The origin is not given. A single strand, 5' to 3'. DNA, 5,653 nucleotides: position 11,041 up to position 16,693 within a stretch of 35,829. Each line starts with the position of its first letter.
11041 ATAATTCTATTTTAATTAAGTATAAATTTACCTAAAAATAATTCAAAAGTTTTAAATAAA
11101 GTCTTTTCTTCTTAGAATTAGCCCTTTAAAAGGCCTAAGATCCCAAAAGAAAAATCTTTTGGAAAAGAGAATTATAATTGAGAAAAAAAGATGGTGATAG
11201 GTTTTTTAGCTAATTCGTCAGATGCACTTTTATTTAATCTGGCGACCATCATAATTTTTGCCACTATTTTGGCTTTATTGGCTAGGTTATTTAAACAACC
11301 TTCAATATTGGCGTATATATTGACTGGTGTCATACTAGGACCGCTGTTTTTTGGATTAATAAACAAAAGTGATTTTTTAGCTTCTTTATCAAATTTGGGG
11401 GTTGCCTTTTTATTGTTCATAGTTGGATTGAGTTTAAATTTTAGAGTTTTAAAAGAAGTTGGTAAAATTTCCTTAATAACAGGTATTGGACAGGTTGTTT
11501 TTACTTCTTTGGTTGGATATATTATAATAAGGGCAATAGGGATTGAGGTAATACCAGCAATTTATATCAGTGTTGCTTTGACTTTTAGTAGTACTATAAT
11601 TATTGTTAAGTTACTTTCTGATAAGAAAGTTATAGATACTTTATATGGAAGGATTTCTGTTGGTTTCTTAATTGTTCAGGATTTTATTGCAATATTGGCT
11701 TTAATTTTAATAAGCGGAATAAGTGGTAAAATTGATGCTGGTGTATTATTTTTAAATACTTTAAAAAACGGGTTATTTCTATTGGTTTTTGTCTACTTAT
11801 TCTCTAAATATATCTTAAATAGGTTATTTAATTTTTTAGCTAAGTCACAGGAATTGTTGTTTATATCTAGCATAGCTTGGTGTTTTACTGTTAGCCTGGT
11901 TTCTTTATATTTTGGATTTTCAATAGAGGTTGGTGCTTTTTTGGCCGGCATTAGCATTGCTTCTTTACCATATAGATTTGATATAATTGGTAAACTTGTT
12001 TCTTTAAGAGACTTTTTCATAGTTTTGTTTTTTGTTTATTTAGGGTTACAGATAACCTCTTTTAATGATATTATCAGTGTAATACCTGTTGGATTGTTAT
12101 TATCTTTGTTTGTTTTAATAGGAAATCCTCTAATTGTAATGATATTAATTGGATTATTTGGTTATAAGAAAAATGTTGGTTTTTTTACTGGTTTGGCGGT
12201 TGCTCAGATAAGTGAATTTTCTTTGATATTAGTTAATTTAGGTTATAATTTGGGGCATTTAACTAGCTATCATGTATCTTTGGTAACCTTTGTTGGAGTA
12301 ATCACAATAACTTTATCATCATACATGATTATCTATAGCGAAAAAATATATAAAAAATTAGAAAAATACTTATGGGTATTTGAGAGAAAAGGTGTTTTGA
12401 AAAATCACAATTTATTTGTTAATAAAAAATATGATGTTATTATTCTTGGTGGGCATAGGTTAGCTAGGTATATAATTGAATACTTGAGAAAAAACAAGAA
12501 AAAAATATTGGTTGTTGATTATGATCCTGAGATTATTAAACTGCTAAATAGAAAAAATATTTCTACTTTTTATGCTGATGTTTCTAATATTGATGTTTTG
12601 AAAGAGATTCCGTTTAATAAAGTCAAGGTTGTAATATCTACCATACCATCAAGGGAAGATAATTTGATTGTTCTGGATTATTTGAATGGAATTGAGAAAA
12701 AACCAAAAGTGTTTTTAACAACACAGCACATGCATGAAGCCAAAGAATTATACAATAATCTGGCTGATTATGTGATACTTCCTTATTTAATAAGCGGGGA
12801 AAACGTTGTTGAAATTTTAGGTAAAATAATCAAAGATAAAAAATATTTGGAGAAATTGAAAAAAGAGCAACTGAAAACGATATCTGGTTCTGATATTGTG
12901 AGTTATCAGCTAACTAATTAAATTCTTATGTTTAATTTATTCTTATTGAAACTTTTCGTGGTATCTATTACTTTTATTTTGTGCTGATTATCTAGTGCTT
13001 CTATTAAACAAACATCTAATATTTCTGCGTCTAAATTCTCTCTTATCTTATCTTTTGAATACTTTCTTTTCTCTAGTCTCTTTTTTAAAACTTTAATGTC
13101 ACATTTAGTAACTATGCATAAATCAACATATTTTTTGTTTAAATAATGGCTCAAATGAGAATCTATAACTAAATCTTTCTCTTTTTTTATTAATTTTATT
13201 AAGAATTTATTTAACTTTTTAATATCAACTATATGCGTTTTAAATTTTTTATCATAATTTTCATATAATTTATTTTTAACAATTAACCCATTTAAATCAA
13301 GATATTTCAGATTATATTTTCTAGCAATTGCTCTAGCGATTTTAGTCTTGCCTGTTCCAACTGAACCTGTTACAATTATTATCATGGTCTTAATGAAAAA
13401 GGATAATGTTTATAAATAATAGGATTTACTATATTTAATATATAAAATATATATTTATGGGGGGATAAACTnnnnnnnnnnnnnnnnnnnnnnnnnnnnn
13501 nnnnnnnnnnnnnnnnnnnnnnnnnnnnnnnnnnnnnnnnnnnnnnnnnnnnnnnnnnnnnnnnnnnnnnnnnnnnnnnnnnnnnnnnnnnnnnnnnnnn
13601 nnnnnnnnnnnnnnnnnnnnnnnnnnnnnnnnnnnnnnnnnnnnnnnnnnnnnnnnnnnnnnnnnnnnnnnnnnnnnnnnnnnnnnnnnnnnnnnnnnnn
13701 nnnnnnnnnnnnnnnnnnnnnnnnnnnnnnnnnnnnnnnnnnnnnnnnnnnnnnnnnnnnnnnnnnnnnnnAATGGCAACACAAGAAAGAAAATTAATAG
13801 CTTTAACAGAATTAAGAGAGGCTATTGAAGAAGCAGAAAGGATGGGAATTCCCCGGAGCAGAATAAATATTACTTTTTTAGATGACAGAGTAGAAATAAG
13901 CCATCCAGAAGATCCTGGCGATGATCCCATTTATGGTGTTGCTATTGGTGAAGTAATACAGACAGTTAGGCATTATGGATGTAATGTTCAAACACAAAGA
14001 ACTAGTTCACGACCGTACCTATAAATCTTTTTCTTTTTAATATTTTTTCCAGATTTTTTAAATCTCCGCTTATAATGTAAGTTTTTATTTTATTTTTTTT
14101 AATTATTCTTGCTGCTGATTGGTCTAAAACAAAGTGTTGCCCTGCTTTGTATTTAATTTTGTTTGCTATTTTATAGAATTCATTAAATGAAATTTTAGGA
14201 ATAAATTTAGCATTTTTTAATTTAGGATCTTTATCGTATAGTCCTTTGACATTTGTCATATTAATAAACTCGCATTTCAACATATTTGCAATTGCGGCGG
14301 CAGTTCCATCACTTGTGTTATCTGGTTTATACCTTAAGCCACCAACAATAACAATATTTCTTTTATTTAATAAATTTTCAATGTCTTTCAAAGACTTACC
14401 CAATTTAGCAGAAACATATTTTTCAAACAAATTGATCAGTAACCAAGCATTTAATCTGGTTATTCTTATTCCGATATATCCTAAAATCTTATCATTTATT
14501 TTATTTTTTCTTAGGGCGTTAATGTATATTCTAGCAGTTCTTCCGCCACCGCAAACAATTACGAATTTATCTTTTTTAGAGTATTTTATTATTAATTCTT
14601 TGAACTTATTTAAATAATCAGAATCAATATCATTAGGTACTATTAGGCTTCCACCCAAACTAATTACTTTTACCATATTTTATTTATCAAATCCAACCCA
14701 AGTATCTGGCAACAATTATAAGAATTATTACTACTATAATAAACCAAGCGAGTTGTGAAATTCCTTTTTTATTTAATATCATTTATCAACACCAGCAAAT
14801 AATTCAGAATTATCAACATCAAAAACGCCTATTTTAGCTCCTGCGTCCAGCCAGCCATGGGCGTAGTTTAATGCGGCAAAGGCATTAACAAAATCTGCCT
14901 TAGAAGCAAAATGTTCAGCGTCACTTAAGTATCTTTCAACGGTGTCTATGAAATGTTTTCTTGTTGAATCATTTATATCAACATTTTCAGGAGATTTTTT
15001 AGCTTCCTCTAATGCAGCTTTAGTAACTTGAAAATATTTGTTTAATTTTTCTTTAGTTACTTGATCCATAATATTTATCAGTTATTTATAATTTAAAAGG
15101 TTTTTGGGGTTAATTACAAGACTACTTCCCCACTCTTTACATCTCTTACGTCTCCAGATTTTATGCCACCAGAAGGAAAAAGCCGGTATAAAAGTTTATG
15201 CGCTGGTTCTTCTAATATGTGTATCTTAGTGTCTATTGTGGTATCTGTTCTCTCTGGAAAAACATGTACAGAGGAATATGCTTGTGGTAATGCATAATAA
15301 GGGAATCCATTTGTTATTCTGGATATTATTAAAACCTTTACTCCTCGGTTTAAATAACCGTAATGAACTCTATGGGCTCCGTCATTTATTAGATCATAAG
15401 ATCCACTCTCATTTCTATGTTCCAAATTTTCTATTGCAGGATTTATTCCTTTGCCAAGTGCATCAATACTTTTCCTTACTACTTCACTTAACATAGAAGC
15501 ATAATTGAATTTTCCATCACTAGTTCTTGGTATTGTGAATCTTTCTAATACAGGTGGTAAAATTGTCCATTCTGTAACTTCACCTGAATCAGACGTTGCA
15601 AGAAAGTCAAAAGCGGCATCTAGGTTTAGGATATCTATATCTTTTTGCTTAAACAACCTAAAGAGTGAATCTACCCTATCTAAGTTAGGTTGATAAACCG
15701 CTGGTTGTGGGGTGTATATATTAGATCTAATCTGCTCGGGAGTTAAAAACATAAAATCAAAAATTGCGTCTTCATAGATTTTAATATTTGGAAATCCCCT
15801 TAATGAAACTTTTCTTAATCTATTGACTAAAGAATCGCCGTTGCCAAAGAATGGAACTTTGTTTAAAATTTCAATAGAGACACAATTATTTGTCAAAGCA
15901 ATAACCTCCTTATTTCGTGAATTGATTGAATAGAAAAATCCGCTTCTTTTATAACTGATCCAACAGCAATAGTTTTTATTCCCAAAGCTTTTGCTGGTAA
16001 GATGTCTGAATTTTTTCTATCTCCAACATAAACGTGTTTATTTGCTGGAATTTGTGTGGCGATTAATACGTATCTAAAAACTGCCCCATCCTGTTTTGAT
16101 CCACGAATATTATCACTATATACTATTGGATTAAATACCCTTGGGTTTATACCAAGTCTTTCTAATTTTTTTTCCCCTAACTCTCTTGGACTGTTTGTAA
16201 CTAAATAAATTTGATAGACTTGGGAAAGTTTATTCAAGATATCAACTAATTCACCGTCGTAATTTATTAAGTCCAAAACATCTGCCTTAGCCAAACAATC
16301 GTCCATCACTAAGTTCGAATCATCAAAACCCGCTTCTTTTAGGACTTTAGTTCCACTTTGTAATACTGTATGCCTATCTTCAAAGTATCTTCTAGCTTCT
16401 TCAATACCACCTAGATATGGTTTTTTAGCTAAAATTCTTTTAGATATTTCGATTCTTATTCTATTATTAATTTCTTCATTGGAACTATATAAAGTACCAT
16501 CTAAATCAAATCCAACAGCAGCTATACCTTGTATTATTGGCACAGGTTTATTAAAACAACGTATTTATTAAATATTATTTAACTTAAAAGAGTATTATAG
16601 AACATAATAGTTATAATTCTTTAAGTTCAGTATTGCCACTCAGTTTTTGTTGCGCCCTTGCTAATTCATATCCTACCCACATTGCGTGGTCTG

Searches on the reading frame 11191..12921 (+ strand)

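Call 44: search_protein_families(library=pfam, proteins=[window:11191-12921:+], max_evalue=0.001)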
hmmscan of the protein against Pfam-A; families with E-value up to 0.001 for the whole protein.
window:11191-12921:+ (576 aa): 2 families
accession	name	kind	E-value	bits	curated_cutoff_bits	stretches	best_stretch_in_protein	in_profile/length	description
PF00999.27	Na_H_Exchanger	-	3e-51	174.9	26.2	1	22-375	2-364/375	Sodium/hydrogen exchanger, transmembrane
PF02254.24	TrkA_N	-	1.6e-19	70.8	23.8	1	416-531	1-116/116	TrkA-N domain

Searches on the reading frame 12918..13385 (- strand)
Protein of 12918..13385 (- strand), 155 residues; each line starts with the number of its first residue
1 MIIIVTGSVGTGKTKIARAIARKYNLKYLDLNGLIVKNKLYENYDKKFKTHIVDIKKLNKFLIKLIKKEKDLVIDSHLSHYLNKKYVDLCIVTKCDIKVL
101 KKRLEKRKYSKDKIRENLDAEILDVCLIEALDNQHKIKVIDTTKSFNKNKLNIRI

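Call 44: search_protein_families(library=pfam, proteins=[window:12918-13385:-], max_evalue=0.001)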
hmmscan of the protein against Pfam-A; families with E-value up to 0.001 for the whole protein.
window:12918-13385:- (155 aa): 5 families
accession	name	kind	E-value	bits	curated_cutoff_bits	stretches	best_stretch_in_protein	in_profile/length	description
PF13238.12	AAA_18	-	1.5e-22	80.8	29.4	1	3-124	1-128/128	AAA domain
PF13207.12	AAA_17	-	1.1e-06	29.4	27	1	6-112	1-127/136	AAA domain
PF00004.35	AAA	-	3.1e-06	28.1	21.2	1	3-60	1-58/131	ATPase family associated with various cellular activities (AAA)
PF13189.12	Cytidylate_kin2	-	0.00051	20.7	28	0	2-31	1-30/176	Cytidylate kinase-like family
PF01202.28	SKI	-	0.00065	20.3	22.1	0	10-108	2-106/159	Shikimate kinase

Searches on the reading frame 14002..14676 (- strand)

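Call 44: search_protein_families(library=pfam, proteins=[window:14002-14676:-], max_evalue=0.001)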
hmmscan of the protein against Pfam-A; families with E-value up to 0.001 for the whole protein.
window:14002-14676:- (224 aa): 1 family
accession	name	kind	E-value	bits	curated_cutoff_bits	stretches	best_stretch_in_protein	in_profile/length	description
PF00696.33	AA_kinase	-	2.1e-30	106.6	24.9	1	1-203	1-234/234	Amino acid kinase family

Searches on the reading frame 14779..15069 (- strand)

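Call 45: search_protein_families(library=pfam, proteins=[window:14779-15069:-], max_evalue=0.001)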
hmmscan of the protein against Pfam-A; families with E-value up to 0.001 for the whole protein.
window:14779-15069:- (96 aa): 1 family
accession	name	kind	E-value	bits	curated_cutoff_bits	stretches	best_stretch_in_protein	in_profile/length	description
PF04010.18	DUF357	-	2.9e-23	82.1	29.4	1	11-83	1-73/73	Protein of unknown function (DUF357)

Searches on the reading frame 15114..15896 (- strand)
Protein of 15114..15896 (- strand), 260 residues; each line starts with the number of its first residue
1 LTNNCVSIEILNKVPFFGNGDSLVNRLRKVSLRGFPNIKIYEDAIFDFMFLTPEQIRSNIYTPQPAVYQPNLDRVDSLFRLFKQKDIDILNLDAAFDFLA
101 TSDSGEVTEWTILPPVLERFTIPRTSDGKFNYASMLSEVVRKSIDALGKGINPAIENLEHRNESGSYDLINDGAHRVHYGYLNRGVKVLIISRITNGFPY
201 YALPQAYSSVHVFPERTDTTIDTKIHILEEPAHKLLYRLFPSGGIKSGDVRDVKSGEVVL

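Call 45: search_protein_families(library=pfam, proteins=[window:15114-15896:-], max_evalue=0.001)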
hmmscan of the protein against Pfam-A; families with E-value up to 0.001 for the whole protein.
window:15114-15896:- (260 aa): 1 family
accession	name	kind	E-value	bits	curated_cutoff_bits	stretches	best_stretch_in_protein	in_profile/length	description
PF24392.2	Parb-CE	-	2.1e-13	50.9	23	2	23-119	2-91/147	ParB CE domain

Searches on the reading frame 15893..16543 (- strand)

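Call 45: search_protein_families(library=pfam, proteins=[window:15893-16543:-], max_evalue=0.001)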
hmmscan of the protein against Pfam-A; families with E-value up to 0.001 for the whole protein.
window:15893-16543:- (216 aa): 5 families
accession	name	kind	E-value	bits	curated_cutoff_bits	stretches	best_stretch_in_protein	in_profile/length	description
PF13419.12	HAD_2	-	3.1e-15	57.2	23.8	1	12-194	3-178/178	Haloacid dehalogenase-like hydrolase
PF00702.32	Hydrolase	-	6.6e-14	53.2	26.4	1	7-188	1-191/191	haloacid dehalogenase-like hydrolase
PF03031.24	NIF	-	2.9e-05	24.2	21.8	0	101-179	45-120/160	NLI interacting factor-like phosphatase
PF13242.12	Hydrolase_like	-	3.8e-05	23.9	22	1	154-196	8-50/75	HAD-hyrolase-like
PF12710.13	HAD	-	0.00011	23.2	27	1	10-177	1-182/189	haloacid dehalogenase-like hydrolase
